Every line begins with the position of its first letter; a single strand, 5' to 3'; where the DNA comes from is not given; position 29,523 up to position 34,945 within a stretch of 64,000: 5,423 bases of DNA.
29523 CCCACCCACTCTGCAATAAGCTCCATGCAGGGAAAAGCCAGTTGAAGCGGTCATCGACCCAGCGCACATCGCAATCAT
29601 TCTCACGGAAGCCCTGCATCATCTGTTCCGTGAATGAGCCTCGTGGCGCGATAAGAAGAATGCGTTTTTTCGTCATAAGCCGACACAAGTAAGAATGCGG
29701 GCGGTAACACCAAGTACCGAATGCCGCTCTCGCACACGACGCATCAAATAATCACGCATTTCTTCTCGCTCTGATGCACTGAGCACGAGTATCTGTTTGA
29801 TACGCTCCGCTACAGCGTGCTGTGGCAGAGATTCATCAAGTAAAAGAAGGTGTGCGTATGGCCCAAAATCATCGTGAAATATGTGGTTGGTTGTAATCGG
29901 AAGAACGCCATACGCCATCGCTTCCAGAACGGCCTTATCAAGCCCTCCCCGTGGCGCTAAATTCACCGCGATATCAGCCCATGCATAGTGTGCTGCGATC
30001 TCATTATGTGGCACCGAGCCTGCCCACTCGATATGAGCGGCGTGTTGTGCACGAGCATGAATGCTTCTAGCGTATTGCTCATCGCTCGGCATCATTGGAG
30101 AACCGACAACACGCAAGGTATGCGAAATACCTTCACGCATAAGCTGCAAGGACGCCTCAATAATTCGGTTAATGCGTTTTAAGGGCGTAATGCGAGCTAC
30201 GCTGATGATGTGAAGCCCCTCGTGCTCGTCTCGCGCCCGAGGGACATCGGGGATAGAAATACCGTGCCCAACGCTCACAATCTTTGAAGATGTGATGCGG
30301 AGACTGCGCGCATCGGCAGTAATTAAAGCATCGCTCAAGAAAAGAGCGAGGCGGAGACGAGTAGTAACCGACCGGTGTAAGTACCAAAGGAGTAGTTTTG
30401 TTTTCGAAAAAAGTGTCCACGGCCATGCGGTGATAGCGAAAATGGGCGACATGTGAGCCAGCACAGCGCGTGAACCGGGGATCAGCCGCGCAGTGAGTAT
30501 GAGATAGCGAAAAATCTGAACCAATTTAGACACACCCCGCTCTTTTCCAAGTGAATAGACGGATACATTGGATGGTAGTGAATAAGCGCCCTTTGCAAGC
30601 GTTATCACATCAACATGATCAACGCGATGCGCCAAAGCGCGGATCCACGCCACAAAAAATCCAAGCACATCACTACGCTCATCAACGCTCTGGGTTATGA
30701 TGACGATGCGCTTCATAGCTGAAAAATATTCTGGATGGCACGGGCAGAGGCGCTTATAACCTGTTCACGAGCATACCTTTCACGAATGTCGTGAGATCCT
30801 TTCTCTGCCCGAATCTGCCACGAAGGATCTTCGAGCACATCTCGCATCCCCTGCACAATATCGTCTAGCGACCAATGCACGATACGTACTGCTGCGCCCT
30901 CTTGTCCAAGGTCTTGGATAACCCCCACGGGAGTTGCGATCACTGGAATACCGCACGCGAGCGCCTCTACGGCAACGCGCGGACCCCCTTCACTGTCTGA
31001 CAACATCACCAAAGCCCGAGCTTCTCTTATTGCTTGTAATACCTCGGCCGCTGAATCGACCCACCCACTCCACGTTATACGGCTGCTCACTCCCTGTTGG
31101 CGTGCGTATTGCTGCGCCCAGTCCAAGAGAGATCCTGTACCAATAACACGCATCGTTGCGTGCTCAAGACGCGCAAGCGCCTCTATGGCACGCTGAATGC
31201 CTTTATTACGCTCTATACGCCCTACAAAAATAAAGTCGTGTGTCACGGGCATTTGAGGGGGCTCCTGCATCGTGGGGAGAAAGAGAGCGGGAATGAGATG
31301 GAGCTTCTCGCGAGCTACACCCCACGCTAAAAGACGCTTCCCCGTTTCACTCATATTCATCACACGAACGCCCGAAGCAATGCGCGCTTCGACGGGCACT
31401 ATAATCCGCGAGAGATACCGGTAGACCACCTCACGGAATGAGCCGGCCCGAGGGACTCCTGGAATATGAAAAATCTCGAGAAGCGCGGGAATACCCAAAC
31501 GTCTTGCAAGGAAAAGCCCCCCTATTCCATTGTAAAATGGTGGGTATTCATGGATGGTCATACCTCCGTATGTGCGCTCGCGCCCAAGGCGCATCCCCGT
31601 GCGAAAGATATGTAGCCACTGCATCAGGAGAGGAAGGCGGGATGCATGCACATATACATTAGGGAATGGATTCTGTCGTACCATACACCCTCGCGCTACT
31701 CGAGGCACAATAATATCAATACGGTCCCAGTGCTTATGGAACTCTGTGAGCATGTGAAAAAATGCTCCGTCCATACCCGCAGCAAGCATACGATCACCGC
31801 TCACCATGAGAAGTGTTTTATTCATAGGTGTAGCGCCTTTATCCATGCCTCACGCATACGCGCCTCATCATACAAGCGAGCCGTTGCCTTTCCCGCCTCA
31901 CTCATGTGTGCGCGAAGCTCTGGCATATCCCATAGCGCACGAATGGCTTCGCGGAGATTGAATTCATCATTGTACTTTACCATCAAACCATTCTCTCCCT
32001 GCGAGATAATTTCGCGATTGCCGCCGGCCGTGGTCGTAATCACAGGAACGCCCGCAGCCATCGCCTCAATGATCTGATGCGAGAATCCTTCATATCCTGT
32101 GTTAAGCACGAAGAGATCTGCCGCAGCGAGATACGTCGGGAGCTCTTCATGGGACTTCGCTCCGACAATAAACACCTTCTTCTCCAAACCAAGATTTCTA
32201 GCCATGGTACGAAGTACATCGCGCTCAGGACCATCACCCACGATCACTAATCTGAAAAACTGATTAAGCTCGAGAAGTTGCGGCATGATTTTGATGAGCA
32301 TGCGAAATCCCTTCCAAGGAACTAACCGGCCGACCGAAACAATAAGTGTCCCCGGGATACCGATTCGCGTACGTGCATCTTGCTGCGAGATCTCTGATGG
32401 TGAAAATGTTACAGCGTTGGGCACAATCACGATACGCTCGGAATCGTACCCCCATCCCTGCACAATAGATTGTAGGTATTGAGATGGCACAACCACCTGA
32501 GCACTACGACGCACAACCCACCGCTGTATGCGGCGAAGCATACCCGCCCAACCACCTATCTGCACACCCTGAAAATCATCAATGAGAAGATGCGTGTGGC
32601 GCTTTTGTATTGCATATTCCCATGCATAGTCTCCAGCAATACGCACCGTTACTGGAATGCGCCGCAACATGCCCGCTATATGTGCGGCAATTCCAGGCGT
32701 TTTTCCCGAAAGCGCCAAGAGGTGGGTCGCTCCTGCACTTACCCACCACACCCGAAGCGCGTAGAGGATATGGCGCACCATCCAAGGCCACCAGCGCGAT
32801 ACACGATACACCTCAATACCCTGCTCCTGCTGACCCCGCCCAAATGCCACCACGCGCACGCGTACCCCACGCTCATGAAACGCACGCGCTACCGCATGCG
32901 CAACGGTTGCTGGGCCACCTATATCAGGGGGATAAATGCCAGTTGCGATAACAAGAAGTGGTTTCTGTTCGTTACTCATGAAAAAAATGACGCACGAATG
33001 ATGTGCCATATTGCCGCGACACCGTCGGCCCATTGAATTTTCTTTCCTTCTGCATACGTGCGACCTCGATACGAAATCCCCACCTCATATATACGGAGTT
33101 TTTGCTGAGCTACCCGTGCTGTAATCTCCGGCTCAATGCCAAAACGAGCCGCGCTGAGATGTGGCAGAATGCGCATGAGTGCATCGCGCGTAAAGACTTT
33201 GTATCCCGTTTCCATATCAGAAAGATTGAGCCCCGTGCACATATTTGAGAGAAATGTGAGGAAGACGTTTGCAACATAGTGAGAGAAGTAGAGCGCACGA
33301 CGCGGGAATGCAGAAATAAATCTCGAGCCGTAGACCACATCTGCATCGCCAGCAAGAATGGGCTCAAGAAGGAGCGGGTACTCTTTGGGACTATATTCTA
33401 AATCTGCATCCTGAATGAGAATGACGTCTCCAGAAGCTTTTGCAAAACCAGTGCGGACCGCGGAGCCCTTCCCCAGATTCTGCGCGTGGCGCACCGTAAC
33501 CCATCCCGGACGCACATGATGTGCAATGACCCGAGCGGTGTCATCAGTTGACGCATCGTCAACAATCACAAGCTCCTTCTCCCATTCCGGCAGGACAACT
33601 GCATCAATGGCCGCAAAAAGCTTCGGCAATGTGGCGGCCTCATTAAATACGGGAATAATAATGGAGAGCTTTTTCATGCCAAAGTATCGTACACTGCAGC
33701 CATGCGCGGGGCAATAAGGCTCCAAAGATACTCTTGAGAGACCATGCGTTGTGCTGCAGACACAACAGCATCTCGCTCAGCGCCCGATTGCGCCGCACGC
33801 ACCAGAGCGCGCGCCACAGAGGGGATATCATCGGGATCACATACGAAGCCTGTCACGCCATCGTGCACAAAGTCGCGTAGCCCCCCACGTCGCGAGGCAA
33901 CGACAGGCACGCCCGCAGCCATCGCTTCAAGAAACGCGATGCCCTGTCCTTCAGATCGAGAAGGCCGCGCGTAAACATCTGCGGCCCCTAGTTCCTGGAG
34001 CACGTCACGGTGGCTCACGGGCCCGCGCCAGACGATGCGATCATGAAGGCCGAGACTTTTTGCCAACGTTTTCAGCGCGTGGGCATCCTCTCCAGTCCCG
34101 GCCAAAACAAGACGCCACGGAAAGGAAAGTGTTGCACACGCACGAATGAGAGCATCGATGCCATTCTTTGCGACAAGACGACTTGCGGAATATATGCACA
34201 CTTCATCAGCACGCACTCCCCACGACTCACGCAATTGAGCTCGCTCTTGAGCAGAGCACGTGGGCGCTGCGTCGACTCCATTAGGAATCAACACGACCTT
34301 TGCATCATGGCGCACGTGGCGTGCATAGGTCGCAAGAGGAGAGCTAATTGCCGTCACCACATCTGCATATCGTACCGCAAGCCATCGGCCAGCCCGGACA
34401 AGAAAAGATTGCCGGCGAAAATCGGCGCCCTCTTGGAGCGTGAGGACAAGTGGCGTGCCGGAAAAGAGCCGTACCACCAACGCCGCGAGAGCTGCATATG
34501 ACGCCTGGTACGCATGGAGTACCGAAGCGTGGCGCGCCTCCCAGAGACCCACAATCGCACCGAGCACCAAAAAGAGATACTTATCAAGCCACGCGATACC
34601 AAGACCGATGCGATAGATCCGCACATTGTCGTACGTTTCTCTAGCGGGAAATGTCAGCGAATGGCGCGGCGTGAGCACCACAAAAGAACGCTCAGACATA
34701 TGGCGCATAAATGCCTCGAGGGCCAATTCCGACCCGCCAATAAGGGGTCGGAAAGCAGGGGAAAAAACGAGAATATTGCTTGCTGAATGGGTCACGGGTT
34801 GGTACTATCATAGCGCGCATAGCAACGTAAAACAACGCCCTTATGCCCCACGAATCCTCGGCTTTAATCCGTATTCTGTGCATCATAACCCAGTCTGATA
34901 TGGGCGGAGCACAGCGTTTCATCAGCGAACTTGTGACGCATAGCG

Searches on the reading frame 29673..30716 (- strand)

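Call 11: search_protein_families(library=pfam, proteins=[window:29673-30716:-], max_evalue=0.001)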
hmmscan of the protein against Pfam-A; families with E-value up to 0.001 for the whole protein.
window:29673-30716:- (347 aa): 2 families
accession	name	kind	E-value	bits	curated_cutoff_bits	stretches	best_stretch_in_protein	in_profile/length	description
PF00534.26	Glycos_transf_1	-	4.3e-13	49.6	26.4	1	169-322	17-167/172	Glycosyl transferases group 1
PF13692.12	Glyco_trans_1_4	-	2.5e-11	44.5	27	1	169-278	3-108/142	Glycosyl transferases group 1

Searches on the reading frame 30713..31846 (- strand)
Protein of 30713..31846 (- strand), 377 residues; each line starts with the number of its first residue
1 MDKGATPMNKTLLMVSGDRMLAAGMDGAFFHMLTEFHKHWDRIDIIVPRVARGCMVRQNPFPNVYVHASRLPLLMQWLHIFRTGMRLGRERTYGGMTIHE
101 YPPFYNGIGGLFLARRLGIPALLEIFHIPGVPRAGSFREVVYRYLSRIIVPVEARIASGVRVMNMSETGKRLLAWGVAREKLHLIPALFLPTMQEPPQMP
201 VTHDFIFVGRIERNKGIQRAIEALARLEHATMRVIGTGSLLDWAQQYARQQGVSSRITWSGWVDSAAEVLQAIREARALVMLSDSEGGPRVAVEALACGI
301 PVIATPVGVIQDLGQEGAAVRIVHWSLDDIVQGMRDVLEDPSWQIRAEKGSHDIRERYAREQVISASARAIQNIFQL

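Call 11: search_protein_families(library=pfam, proteins=[window:30713-31846:-], max_evalue=0.001)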
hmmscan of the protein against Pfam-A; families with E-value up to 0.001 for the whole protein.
window:30713-31846:- (377 aa): 5 families
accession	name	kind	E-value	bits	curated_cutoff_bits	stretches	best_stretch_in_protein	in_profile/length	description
PF00534.26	Glycos_transf_1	-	3.3e-24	85.8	26.4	1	205-344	18-160/172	Glycosyl transferases group 1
PF13692.12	Glyco_trans_1_4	-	1.3e-21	77.7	27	1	204-340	3-142/142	Glycosyl transferases group 1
PF20706.3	GT4-conflict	-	1.7e-10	40.9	26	1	180-316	173-323/385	Family 4 Glycosyltransferase in conflict systems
PF13524.12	Glyco_trans_1_2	-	8e-08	32.8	25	1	218-351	3-126/144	Glycosyl transferase-like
PF11343.13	DUF3145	-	7.7e-05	22.8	25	1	225-279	13-67/156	Protein of unknown function (DUF3145)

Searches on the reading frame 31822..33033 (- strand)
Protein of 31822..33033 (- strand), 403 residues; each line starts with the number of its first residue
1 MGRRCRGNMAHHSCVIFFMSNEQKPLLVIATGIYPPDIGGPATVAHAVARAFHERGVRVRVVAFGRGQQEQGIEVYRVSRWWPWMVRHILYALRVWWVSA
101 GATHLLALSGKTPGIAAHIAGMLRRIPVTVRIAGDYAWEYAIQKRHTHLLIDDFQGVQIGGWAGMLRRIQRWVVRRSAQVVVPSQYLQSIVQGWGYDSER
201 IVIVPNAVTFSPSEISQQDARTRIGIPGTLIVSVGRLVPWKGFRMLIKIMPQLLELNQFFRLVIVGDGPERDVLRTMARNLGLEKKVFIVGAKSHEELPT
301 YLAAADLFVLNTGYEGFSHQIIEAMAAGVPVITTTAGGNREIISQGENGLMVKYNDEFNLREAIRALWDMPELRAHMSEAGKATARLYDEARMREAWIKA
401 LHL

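Call 11: search_protein_families(library=pfam, proteins=[window:31822-33033:-], max_evalue=0.001)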
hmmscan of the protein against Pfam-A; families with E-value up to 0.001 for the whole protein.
window:31822-33033:- (403 aa): 6 families
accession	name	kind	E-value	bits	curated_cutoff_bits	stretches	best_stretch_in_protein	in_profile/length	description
PF00534.26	Glycos_transf_1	-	3.1e-44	151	26.4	1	229-383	16-171/172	Glycosyl transferases group 1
PF13692.12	Glyco_trans_1_4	-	7.5e-36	123.9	27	1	230-368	3-140/142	Glycosyl transferases group 1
PF13579.12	Glyco_trans_4_4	-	3.3e-16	60.4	29.7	1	39-206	1-157/158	Glycosyl transferase 4-like domain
PF13439.12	Glyco_transf_4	-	1.1e-14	55.2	28.5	1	38-208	1-166/170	Glycosyltransferase Family 4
PF13524.12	Glyco_trans_1_2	-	5e-07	30.2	25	1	261-386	16-130/144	Glycosyl transferase-like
PF20706.3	GT4-conflict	-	7.2e-06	25.7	26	1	229-345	198-322/385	Family 4 Glycosyltransferase in conflict systems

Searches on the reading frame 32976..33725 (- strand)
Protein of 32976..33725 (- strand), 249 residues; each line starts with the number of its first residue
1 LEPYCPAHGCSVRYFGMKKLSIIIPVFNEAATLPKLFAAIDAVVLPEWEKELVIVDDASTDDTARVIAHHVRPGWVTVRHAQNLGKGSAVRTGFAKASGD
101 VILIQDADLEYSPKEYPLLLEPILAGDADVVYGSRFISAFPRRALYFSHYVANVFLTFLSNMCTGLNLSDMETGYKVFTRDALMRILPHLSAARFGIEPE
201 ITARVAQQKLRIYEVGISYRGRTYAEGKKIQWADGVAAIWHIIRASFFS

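Call 11: search_protein_families(library=pfam, proteins=[window:32976-33725:-], max_evalue=0.001)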
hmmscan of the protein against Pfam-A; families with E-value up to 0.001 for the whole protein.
window:32976-33725:- (249 aa): 3 families
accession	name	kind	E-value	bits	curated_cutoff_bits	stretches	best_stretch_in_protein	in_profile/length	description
PF00535.33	Glycos_transf_2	-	3.1e-30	105.8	23.3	1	21-186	1-167/168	Glycosyl transferase family 2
PF13641.12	Glyco_tranf_2_3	-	0.00025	21.6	27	1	20-139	3-127/230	Glycosyltransferase like family 2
PF10111.15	Glyco_tranf_2_2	-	0.0006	19.8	27.3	1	49-114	29-97/276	Glycosyltransferase like family 2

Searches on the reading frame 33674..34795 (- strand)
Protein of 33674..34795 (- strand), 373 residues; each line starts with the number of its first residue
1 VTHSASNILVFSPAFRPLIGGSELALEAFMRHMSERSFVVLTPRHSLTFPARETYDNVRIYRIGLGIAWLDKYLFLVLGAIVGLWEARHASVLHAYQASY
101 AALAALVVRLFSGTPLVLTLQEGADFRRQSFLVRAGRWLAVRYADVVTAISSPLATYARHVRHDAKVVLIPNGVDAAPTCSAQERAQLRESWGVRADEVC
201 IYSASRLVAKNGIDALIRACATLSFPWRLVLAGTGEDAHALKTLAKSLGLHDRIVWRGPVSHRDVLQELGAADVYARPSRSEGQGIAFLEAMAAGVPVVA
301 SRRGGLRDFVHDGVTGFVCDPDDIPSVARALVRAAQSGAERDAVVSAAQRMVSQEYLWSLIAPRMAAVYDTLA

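Call 11: search_protein_families(library=pfam, proteins=[window:33674-34795:-], max_evalue=0.001)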
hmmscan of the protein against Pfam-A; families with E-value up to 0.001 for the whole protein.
window:33674-34795:- (373 aa): 6 families
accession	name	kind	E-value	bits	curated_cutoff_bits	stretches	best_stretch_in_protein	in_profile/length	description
PF00534.26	Glycos_transf_1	-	8.7e-35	120.2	26.4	1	186-350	3-171/172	Glycosyl transferases group 1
PF13692.12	Glyco_trans_1_4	-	1.2e-30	107.1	27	1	202-335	5-140/142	Glycosyl transferases group 1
PF13439.12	Glyco_transf_4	-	3.9e-13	50.2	28.5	1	19-176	1-168/170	Glycosyltransferase Family 4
PF20706.3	GT4-conflict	-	2.5e-11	43.6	26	1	141-351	144-354/385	Family 4 Glycosyltransferase in conflict systems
PF13579.12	Glyco_trans_4_4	-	6.1e-11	43.3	29.7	1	20-173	1-158/158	Glycosyl transferase 4-like domain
PF13524.12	Glyco_trans_1_2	-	2.7e-07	31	25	1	242-359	27-136/144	Glycosyl transferase-like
